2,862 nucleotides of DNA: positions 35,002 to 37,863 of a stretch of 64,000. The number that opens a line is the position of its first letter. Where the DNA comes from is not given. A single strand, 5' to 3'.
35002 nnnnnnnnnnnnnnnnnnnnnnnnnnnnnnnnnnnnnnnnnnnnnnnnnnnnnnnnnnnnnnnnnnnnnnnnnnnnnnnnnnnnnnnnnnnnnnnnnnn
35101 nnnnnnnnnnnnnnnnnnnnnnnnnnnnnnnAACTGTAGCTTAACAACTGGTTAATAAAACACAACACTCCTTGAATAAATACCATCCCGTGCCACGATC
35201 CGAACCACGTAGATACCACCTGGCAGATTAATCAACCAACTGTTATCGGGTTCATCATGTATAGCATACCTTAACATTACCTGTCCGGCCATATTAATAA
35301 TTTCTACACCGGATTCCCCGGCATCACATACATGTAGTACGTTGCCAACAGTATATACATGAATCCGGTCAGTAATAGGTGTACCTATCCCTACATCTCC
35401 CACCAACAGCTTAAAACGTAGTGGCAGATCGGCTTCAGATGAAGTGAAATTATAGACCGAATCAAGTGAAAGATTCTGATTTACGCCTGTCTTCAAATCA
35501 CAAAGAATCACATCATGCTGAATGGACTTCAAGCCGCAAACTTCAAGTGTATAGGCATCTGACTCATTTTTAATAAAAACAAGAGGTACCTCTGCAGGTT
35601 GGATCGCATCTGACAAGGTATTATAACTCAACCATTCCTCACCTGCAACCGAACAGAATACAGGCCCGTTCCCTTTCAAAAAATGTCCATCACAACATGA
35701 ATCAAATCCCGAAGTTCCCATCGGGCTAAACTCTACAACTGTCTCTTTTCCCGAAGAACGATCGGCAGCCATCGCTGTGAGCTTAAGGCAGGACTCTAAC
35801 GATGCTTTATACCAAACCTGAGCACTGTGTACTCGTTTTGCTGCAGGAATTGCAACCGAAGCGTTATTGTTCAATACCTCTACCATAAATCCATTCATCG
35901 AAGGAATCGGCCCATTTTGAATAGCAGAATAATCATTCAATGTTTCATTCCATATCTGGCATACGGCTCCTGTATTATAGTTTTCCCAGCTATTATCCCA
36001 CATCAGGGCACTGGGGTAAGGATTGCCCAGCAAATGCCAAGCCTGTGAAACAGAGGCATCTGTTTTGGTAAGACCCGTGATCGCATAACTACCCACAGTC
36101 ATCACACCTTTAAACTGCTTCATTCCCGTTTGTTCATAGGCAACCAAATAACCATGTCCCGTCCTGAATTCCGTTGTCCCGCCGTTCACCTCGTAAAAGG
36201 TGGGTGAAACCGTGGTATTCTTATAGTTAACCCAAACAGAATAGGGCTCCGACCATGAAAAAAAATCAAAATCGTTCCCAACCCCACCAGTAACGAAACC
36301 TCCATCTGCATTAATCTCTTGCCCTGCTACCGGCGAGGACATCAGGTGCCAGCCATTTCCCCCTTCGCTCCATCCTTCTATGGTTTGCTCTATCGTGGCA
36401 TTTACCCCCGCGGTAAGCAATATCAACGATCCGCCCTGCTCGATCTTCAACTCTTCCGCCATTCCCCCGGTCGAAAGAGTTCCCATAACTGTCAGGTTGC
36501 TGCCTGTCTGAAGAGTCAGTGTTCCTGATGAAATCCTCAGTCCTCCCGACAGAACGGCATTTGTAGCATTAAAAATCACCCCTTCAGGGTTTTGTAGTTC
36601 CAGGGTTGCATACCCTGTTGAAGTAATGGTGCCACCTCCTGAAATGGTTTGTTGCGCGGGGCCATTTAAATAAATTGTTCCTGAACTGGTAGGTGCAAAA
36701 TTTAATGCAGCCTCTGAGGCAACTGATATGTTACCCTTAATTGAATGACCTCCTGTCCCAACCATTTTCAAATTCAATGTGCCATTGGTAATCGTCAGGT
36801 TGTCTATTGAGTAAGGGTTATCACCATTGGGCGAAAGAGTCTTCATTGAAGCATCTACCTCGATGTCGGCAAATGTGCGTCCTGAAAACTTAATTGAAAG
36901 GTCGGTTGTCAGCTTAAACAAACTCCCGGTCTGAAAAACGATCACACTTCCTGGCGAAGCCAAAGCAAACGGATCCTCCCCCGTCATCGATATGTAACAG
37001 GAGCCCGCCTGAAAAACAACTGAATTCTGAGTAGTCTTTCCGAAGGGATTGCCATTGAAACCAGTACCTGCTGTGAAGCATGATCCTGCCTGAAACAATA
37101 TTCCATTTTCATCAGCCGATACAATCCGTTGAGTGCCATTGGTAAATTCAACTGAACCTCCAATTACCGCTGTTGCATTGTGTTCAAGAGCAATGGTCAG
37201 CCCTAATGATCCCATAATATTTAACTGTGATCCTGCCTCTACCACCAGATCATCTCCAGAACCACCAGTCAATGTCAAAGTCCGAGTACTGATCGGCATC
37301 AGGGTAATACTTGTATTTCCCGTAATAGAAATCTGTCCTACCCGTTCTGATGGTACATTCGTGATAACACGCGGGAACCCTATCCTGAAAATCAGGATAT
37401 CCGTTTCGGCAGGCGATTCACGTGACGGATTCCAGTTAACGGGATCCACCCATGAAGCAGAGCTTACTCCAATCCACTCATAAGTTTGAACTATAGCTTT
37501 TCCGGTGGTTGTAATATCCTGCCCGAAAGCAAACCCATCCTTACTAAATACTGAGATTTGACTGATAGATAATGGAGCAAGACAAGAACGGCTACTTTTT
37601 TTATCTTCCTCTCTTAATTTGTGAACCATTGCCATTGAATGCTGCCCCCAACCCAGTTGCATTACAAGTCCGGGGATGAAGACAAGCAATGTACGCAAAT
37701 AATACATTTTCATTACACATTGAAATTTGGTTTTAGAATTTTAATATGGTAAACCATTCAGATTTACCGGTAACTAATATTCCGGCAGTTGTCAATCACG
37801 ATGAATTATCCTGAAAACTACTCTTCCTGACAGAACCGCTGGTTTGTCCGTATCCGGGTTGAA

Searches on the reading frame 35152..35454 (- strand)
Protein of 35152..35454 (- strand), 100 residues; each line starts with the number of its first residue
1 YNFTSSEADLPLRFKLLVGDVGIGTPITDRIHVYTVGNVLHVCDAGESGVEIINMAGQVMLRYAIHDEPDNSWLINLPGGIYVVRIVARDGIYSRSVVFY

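Call 55: search_protein_families(library=ncbifam, proteins=[window:35152-35454:-], max_evalue=1)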
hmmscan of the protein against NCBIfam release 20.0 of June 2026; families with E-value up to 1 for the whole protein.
window:35152-35454:- (100 aa): 3 families
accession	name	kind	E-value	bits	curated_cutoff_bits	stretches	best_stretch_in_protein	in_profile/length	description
TIGR04183.1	Por_Secre_tail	domain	3.3e-07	30.2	23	1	47-98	20-70/72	T9SS type A sorting domain-containing protein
NF001772.0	PRK00513.1-3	equivalog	0.078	12.5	271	1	16-60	122-166/226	septum site-determining protein MinC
NF052644.1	T9SS_DNase_Rie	equivalog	0.093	12.1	260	1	46-91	198-242/251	T9SS-dependent surface endonuclease, AS87_RS02955 family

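Call 56: search_protein_families(library=pfam, proteins=[window:35152-35454:-], max_evalue=1)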
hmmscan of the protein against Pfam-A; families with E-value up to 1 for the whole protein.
window:35152-35454:- (100 aa): 1 family
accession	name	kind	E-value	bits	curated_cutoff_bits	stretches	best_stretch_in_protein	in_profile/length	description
PF18962.6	Por_Secre_tail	-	0.0064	17.2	27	1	26-92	5-68/75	Secretion system C-terminal sorting domain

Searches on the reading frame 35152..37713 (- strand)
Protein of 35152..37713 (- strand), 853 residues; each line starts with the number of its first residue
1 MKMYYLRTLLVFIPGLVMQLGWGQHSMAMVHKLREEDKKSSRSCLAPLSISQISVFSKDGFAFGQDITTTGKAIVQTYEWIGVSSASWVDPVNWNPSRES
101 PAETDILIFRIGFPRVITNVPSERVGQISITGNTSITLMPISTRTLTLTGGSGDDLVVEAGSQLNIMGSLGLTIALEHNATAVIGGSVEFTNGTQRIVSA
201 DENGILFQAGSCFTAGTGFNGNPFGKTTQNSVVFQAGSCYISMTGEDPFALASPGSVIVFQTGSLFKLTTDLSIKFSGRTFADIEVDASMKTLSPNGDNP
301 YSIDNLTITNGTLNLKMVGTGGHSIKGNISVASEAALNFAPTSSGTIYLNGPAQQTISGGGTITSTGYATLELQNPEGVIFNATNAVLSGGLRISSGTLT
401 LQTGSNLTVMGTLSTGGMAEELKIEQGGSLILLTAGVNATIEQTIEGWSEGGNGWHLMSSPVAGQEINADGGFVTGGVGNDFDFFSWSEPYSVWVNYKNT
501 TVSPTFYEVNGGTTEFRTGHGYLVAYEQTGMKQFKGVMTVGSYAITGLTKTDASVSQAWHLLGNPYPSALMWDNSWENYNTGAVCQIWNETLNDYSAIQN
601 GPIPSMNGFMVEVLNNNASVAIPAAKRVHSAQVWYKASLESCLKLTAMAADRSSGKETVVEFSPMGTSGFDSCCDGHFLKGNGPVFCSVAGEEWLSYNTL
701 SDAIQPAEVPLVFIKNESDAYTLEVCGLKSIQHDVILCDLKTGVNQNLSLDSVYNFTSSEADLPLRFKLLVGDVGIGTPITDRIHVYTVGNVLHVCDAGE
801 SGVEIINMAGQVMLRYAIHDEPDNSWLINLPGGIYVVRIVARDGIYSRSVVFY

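Call 13: search_protein_families(library=pfam, proteins=[window:35152-37713:-], max_evalue=0.001)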
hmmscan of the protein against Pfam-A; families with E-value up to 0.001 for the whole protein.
window:35152-37713:- (853 aa): 0 families

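Call 55: search_protein_families(library=ncbifam, proteins=[window:35152-37713:-], max_evalue=1)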
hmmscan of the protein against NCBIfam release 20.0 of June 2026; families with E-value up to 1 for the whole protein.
window:35152-37713:- (853 aa): 2 families
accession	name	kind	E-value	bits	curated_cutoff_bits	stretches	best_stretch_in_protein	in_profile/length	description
TIGR04183.1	Por_Secre_tail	domain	5.1e-06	26.4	23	1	800-851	20-70/72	T9SS type A sorting domain-containing protein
TIGR01901.1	adhes_NPXG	domain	0.025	14.5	29.1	1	330-396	8-75/79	filamentous hemagglutinin N-terminal domain-containing protein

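Call 56: search_protein_families(library=pfam, proteins=[window:35152-37713:-], max_evalue=1)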
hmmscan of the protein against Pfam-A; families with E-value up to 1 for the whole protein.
window:35152-37713:- (853 aa): 3 families
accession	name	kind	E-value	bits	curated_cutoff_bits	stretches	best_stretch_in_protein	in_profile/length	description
PF18962.6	Por_Secre_tail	-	0.12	13.1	27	1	781-844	7-67/75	Secretion system C-terminal sorting domain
PF22118.2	MtrF-like_dom-III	-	0.14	12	27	1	273-335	58-116/143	Decaheme cytochrome c component MtrF-like domain III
PF00608.22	Adeno_shaft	-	0.64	10.2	30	1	388-409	18-39/44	Adenoviral fibre protein (repeat/shaft region)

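Call 57: find_homologous_proteins(query=window:35152-37713:-, max_evalue=1e-20)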
Query window:35152-37713:- (853 aa): 130 proteins with E <= 1e-20 among 8000 candidates; the best 120 are listed.
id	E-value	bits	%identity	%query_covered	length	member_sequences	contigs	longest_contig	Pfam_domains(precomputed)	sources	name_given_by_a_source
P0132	0.0e+0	1253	68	98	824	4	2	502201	-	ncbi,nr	ncbi:MAG TPA: hypothetical protein DEO70_03100 [Bacteroidales bacterium]|nr:MAG: hypothetical protei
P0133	1.1e-171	591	40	92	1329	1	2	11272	PF00041.28,PF16656.12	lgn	-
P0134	6.2e-170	585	40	90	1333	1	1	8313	PF00041.28,PF16656.12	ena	-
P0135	1.1e-168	581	42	90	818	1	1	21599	PF18962.8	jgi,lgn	jgi:hypothetical protein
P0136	2.2e-168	580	41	92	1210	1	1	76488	PF18962.8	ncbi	ncbi:MAG: T9SS type A sorting domain-containing protein [Bacteroidota bacterium]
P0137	2.2e-166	573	40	91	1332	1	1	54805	PF00041.28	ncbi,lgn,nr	ncbi:MAG: hypothetical protein Q8M08_10170 [Bacteroidales bacterium]|nr:hypothetical protein [Bacter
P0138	1.8e-160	554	39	91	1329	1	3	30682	PF00041.28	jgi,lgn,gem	-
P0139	1.2e-152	528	39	92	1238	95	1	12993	PF18962.8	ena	-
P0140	9.8e-146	505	39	92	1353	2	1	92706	PF00041.28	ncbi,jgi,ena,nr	ncbi:MAG: T9SS type A sorting domain-containing protein [Bacteroidales bacterium]|nr:T9SS type A sor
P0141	7.5e-144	499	39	94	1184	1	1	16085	-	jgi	jgi:autotransporter-associated beta strand protein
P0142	1.5e-137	478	38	92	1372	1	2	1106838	PF00041.28,PF16656.12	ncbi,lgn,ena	-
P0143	3.9e-134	467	37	91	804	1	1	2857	-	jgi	jgi:hypothetical protein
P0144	2.8e-123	431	37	91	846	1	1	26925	-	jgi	-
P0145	1.3e-117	412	35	92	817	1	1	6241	-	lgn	-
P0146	3.0e-112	394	37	91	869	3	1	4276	-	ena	-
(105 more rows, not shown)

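Call 58: find_encoding_contigs(protein=P0135, flank=4000, max_places=3)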
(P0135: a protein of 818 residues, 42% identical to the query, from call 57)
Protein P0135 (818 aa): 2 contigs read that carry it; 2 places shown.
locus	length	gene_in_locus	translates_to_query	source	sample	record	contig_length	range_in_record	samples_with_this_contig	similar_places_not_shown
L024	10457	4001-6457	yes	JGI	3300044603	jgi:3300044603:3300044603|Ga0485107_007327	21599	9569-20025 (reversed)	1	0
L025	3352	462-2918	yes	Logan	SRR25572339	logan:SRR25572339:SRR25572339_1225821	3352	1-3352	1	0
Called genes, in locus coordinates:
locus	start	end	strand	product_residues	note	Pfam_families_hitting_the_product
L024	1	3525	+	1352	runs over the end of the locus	PF00041:fn3, PF00932:LTD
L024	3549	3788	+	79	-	-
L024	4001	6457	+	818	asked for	PF18962:Por_Secre_tail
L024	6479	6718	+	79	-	PF28310:PID_CTERM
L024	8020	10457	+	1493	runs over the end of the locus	PF00041:fn3 (faint)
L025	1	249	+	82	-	?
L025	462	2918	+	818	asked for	PF18962:Por_Secre_tail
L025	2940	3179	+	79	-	PF28310:PID_CTERM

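Call 59: find_encoding_contigs(protein=P0144, flank=4000, max_places=3)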
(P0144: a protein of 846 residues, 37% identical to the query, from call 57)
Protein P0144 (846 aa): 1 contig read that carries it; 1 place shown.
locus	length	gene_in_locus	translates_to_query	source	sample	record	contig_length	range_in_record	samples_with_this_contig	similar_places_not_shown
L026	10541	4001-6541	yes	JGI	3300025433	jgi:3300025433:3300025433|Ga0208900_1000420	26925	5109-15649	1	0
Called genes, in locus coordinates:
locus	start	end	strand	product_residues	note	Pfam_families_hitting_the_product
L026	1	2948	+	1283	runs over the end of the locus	PF00932:LTD (faint)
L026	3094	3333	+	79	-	-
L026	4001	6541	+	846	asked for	-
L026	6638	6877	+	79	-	-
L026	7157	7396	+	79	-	-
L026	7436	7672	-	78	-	-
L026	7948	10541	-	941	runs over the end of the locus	PF00686:CBM_20 (faint), PF02922:CBM_48 (faint), PF16561:AMPK1_CBM (faint), PF22058:X25_BaPul_like (faint), PF26120:CBM_1st_SusF (faint)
